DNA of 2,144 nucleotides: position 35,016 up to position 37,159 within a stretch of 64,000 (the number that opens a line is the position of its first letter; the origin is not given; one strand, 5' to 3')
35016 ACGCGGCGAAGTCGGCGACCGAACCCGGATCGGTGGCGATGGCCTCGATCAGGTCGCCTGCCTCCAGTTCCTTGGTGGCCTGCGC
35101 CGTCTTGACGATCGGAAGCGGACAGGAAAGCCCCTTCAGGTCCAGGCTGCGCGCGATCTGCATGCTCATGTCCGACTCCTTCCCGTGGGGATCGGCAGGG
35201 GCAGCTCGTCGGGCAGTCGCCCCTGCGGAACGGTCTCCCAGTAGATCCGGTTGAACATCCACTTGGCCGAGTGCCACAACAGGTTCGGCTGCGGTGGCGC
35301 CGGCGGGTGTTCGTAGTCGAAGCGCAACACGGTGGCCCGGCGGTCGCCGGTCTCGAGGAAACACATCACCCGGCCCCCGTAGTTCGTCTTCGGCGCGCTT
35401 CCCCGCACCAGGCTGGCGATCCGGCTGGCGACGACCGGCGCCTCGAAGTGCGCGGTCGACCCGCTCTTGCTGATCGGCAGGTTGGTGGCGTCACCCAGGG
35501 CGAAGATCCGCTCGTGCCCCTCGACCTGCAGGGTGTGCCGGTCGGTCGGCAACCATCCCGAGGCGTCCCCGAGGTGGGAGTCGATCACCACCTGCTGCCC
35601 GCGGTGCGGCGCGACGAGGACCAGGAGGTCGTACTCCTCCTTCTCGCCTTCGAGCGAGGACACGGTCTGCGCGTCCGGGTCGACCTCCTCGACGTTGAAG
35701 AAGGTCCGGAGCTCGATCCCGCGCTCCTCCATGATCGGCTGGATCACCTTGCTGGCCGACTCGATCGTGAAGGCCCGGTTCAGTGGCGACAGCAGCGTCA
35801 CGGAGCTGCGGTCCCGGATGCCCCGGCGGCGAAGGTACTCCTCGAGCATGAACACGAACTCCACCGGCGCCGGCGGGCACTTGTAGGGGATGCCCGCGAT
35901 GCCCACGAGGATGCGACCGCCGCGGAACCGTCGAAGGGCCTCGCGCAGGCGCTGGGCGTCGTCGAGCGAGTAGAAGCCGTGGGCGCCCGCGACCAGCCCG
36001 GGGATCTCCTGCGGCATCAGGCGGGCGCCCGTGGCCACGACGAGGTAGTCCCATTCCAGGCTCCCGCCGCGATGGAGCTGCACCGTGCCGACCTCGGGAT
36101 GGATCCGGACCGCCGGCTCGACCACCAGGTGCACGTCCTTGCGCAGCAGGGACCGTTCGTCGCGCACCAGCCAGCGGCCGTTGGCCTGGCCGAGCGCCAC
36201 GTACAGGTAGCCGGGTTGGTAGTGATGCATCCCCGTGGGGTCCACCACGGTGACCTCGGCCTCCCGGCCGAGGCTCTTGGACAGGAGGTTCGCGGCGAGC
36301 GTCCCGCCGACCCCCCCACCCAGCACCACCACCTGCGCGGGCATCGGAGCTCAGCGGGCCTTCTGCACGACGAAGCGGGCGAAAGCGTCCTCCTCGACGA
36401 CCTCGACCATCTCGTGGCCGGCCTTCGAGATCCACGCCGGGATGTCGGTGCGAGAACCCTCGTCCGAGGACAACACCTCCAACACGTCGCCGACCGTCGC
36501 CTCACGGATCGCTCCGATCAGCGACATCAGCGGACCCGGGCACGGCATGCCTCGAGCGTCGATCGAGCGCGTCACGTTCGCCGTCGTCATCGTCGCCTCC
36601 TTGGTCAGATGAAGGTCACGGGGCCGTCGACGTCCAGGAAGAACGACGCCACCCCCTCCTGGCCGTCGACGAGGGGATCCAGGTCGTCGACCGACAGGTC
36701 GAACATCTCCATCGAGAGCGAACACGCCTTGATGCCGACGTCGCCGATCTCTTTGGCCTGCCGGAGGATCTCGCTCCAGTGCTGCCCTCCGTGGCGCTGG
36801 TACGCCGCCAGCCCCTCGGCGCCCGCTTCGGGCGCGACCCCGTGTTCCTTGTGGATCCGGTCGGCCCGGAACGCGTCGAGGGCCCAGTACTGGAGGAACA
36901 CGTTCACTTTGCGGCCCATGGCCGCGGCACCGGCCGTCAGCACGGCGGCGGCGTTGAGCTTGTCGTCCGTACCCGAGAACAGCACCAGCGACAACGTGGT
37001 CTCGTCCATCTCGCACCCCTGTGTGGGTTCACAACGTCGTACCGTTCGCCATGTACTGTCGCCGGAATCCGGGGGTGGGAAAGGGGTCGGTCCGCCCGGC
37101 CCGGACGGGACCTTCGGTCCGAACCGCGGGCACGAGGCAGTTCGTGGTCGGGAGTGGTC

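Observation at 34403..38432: Symmetric sulfur-trafficking cluster DsrE-TusA-SQR-TusA-DsrE with divergent PNaS-like membrane protein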

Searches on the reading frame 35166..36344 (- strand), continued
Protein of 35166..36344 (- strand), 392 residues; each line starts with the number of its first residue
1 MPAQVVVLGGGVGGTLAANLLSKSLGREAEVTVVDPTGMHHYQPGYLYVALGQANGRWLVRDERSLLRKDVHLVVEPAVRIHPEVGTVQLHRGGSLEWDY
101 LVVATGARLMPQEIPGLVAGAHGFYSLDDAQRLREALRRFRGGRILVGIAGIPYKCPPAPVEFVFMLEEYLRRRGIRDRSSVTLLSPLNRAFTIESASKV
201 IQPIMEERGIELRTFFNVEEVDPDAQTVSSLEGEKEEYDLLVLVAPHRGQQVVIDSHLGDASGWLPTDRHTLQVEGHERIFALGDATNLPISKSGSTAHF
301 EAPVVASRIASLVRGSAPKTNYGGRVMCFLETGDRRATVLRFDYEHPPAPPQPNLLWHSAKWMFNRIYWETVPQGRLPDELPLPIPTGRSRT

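Call 43: get_annotated_region(hit=H1, flank=5000)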
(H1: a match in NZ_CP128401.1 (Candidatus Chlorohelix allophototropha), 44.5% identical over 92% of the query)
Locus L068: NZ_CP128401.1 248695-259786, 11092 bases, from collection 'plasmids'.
description: Candidatus Chlorohelix allophototropha isolate L227-S17 plasmid unnamed1, complete sequence
organism: Candidatus Chlorohelix allophototropha (NCBI taxid 3003348)
taxonomy: Bacteria; Chloroflexota; Chloroflexia; Candidatus Chloroheliales; Candidatus Chloroheliaceae; Candidatus Chlorohelix; Candidatus Chlorohelix allophototropha
host: -; source: Single colony of Candidatus Chlorohelix allophototropha from a non-axenic enrichment (subculture 19.9); ...; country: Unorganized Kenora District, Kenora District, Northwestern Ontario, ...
typing (MOB-suite, as given by PLSDB): non-mobilizable
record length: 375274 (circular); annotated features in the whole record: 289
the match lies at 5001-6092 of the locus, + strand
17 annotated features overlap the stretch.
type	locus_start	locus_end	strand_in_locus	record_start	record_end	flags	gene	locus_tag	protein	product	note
CDS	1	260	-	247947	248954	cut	-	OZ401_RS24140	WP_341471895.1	methyltransferase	-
CDS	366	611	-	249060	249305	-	-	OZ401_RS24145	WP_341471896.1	zinc ribbon domain-containing protein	-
CDS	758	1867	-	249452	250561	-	-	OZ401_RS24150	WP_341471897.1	hypothetical protein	-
CDS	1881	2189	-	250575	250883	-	-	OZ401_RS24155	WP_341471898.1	hypothetical protein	-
CDS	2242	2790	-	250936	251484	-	-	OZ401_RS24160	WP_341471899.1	ubiquinol-cytochrome c reductase iron-sulfur subunit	-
CDS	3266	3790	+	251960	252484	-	-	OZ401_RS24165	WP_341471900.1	DUF6788 family protein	-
CDS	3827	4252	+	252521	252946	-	-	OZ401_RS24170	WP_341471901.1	NifB/NifX family molybdenum-iron cluster-binding protein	-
CDS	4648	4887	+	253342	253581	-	-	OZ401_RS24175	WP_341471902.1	sulfurtransferase TusA family protein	-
CDS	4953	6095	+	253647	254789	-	-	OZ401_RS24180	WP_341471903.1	FAD-dependent oxidoreductase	-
CDS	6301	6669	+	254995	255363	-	-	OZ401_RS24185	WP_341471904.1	rhodanese-like domain-containing protein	-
CDS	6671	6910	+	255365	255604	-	-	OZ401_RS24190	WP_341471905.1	glutaredoxin domain-containing protein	-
CDS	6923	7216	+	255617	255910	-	-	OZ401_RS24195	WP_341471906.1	PDZ domain-containing protein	-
CDS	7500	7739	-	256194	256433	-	-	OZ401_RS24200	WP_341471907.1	sulfurtransferase TusA family protein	-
CDS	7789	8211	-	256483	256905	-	-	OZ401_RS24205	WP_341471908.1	DsrE/DsrF/DrsH-like family protein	-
CDS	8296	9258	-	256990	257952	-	trxB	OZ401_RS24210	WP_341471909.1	thioredoxin-disulfide reductase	-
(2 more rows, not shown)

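Call 44: get_annotated_region(hit=H3, flank=5000)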
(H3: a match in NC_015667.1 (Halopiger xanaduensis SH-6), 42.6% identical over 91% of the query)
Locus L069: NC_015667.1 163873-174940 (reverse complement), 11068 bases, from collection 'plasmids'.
description: Halopiger xanaduensis SH-6 plasmid pHALXA02, complete sequence
organism: Halopiger xanaduensis SH-6 (NCBI taxid 797210)
taxonomy: Archaea; Euryarchaeota; Halobacteria; Halobacteriales; Natrialbaceae; Halopiger; Halopiger xanaduensis; Halopiger xanaduensis SH-6
host: -; source: sediment of Lake Shangmatala; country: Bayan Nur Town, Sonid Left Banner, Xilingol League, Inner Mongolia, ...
typing (MOB-suite, as given by PLSDB): non-mobilizable; mating-pair formation MPF_T
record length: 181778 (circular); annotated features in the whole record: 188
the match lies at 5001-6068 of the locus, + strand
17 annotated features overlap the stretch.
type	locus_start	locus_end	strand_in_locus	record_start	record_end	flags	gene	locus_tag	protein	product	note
CDS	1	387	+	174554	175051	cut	-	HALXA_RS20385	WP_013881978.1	YeeE/YedE family protein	-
CDS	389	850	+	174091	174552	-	-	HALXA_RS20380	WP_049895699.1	YeeE/YedE family protein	-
CDS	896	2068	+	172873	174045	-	-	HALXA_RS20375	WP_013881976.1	inorganic phosphate transporter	GO:0006817 - phosphate ion transport [Evidence IEA]; GO:0055085 - transmembrane transport [Evidence IEA]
CDS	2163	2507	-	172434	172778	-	-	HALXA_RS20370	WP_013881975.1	DUF393 domain-containing protein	-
CDS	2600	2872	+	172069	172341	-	-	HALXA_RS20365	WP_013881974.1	hypothetical protein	-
CDS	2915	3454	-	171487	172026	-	-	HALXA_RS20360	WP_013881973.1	DUF1684 domain-containing protein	-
CDS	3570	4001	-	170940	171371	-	trxA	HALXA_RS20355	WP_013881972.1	thioredoxin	-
CDS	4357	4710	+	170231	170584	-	-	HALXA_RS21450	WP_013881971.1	SHOCT domain-containing protein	-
CDS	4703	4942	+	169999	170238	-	-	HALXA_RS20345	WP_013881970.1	sulfurtransferase TusA family protein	-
CDS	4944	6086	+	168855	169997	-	-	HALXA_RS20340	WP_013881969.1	FAD/NAD(P)-binding oxidoreductase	-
CDS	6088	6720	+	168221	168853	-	-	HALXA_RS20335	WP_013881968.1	DUF1641 domain-containing protein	-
CDS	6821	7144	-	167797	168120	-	-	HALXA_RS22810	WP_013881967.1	hypothetical protein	-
CDS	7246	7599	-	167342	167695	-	-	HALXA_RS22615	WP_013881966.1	four-helix bundle copper-binding protein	-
CDS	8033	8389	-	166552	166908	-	-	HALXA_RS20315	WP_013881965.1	SHOCT domain-containing protein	-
CDS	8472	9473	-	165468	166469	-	-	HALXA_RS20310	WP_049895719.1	potassium channel family protein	GO:0034220 - monoatomic ion transmembrane transport [Evidence IEA]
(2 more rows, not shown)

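Call 45: get_annotated_region(hit=H29, flank=5000)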
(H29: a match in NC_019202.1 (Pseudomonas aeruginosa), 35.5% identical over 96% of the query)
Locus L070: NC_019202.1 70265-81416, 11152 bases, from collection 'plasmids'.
description: Pseudomonas aeruginosa plasmid pKLC102, complete sequence
organism: Pseudomonas aeruginosa (NCBI taxid 287)
taxonomy: Bacteria; Pseudomonadota; Gammaproteobacteria; Pseudomonadales; Pseudomonadaceae; Pseudomonas; Pseudomonas aeruginosa
host: -; source: airways of a cystic fibrosis patient; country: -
typing (MOB-suite, as given by PLSDB): conjugative; replicon rep_cluster_322; relaxase MOBH; mating-pair formation MPF_G
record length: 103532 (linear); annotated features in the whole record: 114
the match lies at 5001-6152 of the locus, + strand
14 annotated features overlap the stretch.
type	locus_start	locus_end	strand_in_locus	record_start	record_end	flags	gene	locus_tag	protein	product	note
CDS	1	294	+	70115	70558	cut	-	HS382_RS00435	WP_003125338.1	TIGR03751 family conjugal transfer lipoprotein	GO:0008150 - biological_process [Evidence IEA]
CDS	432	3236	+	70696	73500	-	-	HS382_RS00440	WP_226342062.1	conjugative transfer ATPase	GO:0008150 - biological_process [Evidence IEA]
CDS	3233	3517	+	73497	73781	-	-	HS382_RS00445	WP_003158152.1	hypothetical protein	-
CDS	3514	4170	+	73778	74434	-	-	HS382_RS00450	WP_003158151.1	DsbA family protein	-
CDS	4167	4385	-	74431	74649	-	-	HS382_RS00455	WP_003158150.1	hypothetical protein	-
CDS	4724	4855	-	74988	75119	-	-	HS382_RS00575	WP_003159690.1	hypothetical protein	-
CDS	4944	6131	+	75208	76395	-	-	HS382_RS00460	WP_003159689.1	FAD/NAD(P)-binding oxidoreductase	-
CDS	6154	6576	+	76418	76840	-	-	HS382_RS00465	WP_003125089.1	DUF1641 domain-containing protein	-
CDS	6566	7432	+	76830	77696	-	-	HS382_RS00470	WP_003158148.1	methyltransferase domain-containing protein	-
CDS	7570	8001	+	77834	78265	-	-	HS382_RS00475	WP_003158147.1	TIGR03757 family integrating conjugative element protein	-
CDS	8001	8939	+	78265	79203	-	-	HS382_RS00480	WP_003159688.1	TIGR03756 family integrating conjugative element protein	-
CDS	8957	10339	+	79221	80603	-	-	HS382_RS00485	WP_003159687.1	integrating conjugative element protein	-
CDS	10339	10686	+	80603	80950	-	-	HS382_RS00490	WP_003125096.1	hypothetical protein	-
CDS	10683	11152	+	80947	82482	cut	-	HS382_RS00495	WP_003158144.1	conjugal transfer protein TraG N-terminal domain-containing protein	-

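Call 73: predict_structure(alignment_id=A2)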
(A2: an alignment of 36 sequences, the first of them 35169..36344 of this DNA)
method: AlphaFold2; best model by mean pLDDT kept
length: 392 residues; sequences in the alignment: 36
mean_pLDDT: 71.3   pTM: 0.74
mean pLDDT of the five models: 71.3, 70.8, 68.6, 66.4, 55.9
residues with pLDDT >= 90: 98; 70-90: 147; 50-70: 44; < 50: 103
segments of 3 or more residues with pLDDT < 50: 41-64, 153-157, 189-196, 322-328, 335-392
pLDDT, mean of each block of 10 residues (from residue 1): 89 79 90 76 40 35 59 87 95 94 81 89 73 82 89 54 78 91 73 47 81 81 94 91 82 89 85 92 84 64 85 80 47 50 38 37 38 37 33 29
secondary structure, 60 per line:
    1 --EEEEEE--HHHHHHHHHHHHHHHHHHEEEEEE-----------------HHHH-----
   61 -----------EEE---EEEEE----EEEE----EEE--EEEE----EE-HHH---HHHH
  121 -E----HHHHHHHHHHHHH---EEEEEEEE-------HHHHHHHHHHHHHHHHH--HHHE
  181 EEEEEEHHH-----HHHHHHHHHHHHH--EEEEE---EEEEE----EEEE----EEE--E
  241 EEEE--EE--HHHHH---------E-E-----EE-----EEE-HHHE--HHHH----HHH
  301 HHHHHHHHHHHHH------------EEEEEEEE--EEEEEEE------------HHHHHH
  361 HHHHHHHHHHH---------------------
elements in order: E3-8 H11-28 E29-34 H52-55 E72-74 E78-82 E87-90 E95-97 E100-103 H117-120 H127-139 E143-150 H158-174 E180-186 H195-207 E210-214 E218-222 E227-230 E235-237 E240-244 H251-255 E280-282 H290-293 H298-313 E326-333 E336-342 H355-371

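Call 75: fold_search(model_id=the predicted structure, library=pdb)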
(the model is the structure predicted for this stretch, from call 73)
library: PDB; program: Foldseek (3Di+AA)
matches with E <= 10: 1747; with E <= 0.001: 546
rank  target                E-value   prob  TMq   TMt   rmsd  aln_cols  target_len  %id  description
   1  6mo6_B                1.6e-27  1.00  0.72  0.69   4.8       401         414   24  Crystal structure of the selenomethionine-substituted human sulfide:quinone oxidoreductase (released 2019-04-10)
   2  6oi6_B                4.2e-27  1.00  0.73  0.71   5.0       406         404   24  Crystal structure of human Sulfide Quinone Oxidoreductase in complex with coenzyme Q (sulfide soaked) (released 2020-01-15)
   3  8dhk_B                5.2e-27  1.00  0.74  0.72   4.7       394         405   25  Crystal structure of human Sulfide Quinone Oxidoreductase K207E (released 2023-07-19)
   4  6oi6_A                1.2e-26  1.00  0.73  0.70   4.9       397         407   25  Crystal structure of human Sulfide Quinone Oxidoreductase in complex with coenzyme Q (sulfide soaked) (released 2020-01-15)
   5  6oi5_B                1.3e-26  1.00  0.71  0.69   5.3       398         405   25  Crystal structure of human Sulfide Quinone Oxidoreductase (released 2020-01-15)
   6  6mo6_A                1.4e-26  1.00  0.71  0.68   5.1       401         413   24  Crystal structure of the selenomethionine-substituted human sulfide:quinone oxidoreductase (released 2019-04-10)
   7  8dhk_A                1.9e-26  1.00  0.72  0.70   5.4       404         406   25  Crystal structure of human Sulfide Quinone Oxidoreductase K207E (released 2023-07-19)
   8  6oi5_A                8.4e-26  1.00  0.74  0.72   4.9       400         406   25  Crystal structure of human Sulfide Quinone Oxidoreductase (released 2020-01-15)
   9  3sxi                  2.7e-25  1.00  0.74  0.70   5.1       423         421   22  Crystal structure of sulfide:quinone oxidoreductase Cys128Ala variant from Acidithiobacillus ferrooxidans complexed with (released 2012-05-16)
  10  3vrd_B                7.6e-25  1.00  0.73  0.71   4.9       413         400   24  Crystal structure of flavocytochrome c from Thermochromatium tepidum (released 2012-09-12)
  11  3t31                  8.5e-25  1.00  0.73  0.69   4.9       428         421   21  Crystal structure of sulfide:quinone oxidoreductase from Acidithiobacillus ferrooxidans in complex with decylubiquinone (released 2011-08-17)
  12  3sy4                  2.2e-24  1.00  0.74  0.69   4.6       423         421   22  Crystal structure of sulfide:quinone oxidoreductase Ser126Ala variant from Acidithiobacillus ferrooxidans (released 2012-05-16)
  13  3szw                  2.4e-24  1.00  0.74  0.69   5.1       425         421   22  Crystal structure of sulfide:quinone oxidoreductase Cys128Ser variant from Acidithiobacillus ferrooxidans in complex wit (released 2012-05-16)
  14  3sx6                  4.1e-24  1.00  0.74  0.69   4.6       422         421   21  Crystal structure of sulfide:quinone oxidoreductase Cys356Ala variant from Acidithiobacillus ferrooxidans complexed with (released 2012-05-16)
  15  3sz0                  7.3e-24  1.00  0.73  0.68   5.9       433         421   21  Crystal structure of sulfide:quinone oxidoreductase from Acidithiobacillus ferrooxidans in complex with sodium selenide (released 2012-05-16)
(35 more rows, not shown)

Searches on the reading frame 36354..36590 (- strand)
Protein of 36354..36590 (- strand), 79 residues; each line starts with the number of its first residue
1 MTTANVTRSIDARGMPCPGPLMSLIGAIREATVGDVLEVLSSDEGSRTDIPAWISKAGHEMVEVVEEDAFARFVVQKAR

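Call 3: search_protein_families(library=pfam, proteins=[window:36354-36590:-], max_evalue=0.01)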
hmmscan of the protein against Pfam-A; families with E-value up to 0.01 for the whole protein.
seq(79 aa): 1 family
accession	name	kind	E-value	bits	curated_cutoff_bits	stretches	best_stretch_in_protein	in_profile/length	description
PF01206.22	TusA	-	8.1e-22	77.3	28.6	1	9-77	2-70/70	Sulfurtransferase TusA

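Call 4: search_protein_families(library=ncbifam, proteins=[window:36354-36590:-], max_evalue=0.01)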
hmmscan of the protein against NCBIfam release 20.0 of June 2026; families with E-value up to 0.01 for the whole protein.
seq(79 aa): 4 families
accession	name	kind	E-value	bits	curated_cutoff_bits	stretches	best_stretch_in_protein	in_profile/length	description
NF001423.0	PRK00299.1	equivalog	4.4e-11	42.5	78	1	3-78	5-80/82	sulfurtransferase TusA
NF008242.0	PRK11018.1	equivalog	3.2e-10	39.5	79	1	4-77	5-78/78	sulfurtransferase-like selenium metabolism protein YedF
TIGR03527.1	selenium_YedF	equivalog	4.5e-05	23.4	110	1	10-73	1-64/194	sulfurtransferase-like selenium metabolism protein YedF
NF049973.1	radical_Rv1681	equivalog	0.0058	15.6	380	1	22-69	3-50/326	Rv1681 family radical SAM protein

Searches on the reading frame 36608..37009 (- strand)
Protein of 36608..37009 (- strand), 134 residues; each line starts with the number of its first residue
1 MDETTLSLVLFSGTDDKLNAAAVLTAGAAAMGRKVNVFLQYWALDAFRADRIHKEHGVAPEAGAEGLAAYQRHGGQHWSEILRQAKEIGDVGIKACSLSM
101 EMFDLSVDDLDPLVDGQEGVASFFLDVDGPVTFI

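Call 3: search_protein_families(library=pfam, proteins=[window:36608-37009:-], max_evalue=0.01)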
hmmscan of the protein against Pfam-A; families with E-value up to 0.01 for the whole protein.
seq(134 aa): 1 family
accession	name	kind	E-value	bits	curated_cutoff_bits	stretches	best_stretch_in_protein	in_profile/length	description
PF13686.11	DrsE_2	-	6.9e-14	52.5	25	2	4-53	3-52/156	DsrE/DsrF/DrsH-like family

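Call 4: search_protein_families(library=ncbifam, proteins=[window:36608-37009:-], max_evalue=0.01)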
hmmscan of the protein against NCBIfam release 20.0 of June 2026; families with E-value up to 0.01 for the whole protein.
seq(134 aa): 1 family
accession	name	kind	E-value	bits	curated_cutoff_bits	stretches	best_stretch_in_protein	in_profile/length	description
NF047629.1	SulfCarrDsrE2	equivalog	1.3e-05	25.4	210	0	1-51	1-51/159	sulfur carrier protein DsrE2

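Call 22: search_solved_structures(query=window:36608-37009:-, max_evalue=1, show_alignments=2)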
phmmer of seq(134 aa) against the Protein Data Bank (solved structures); distinct sequences matched with E-value up to 1: 6.
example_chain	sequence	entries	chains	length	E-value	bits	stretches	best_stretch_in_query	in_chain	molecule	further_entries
2qs7_A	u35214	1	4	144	2.9e-21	78.7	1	5-132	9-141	Uncharacterized protein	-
3pnx_A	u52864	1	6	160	0.0011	21.8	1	2-48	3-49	Putative sulfurtransferase dsrE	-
8uf3_A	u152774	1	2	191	0.32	13.9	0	53-86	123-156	Cytochrome C4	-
6z3s_D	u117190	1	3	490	0.43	13.5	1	44-101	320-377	Cystathionine beta-synthase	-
6xwl_F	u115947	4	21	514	0.46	13.4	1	44-101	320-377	Cystathionine beta-synthase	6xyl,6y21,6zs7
1v3t_A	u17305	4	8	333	0.8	12.6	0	25-95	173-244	leukotriene b4 12-hydroxydehydrogenase/prostaglandin 15-keto reductase | NADP-dependent leukotriene B4 12-hydroxydehydrogenase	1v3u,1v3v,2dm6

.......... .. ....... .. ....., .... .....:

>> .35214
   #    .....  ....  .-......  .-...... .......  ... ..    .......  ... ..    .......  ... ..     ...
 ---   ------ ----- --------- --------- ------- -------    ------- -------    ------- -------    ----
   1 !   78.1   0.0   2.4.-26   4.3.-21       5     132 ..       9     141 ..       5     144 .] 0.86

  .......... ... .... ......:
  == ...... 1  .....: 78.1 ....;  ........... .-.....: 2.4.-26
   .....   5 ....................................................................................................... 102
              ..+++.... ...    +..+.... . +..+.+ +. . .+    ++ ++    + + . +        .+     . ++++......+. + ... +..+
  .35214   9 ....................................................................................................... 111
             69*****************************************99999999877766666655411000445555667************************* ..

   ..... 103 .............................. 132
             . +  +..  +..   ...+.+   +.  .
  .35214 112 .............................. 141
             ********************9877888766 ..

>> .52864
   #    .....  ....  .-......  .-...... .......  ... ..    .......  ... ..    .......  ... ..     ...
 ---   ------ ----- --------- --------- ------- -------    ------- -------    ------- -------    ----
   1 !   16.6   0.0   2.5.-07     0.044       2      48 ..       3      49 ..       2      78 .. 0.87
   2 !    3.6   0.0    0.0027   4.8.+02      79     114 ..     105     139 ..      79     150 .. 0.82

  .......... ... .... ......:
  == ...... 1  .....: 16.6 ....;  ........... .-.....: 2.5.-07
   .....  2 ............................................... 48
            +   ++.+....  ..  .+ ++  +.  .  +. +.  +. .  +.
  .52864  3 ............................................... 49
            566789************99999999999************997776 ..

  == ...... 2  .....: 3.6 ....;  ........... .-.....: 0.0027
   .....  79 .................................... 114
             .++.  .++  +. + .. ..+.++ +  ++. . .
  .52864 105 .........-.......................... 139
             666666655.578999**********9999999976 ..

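Call 55: find_related_loci(query=A1, collection=metagenome_contigs, flank=5000)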
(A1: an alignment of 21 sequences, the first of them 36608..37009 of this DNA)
Query A1 (134 aa) in metagenome_contigs; peptide patterns used: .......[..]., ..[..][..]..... (x = any residue, [..] = any of these).
600 stretches matched a pattern (row limit reached: there are more); 410 encode a relative of the query (tblastn E <= 1e-3); the best 80 are kept; 80 distinct loci.
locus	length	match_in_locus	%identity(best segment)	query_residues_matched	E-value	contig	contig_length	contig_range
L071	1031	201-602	85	1-134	9e-84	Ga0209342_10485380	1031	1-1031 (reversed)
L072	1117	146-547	87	1-134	1e-82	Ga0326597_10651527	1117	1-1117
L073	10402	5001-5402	82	1-134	2e-72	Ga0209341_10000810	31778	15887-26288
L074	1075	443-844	87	1-134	7e-77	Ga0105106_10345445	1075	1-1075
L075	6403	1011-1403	79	1-134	9e-69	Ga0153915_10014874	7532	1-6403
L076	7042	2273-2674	87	1-134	1e-68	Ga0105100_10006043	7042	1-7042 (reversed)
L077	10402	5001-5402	85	1-134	6e-69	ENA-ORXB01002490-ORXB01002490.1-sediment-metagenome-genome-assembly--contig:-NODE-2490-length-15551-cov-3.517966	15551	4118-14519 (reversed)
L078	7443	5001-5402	85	1-134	6e-69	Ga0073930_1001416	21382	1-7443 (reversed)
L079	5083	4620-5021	86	1-134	2e-67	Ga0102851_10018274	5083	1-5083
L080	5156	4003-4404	84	1-134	1e-66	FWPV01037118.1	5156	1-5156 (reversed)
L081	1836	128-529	82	1-134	1e-68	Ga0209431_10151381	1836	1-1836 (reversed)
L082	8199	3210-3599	85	5-134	3e-64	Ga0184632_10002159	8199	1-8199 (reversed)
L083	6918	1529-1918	85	5-134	1e-63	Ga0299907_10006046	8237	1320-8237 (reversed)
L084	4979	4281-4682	80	1-134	3e-62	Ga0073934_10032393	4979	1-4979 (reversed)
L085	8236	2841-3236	84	3-134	5e-63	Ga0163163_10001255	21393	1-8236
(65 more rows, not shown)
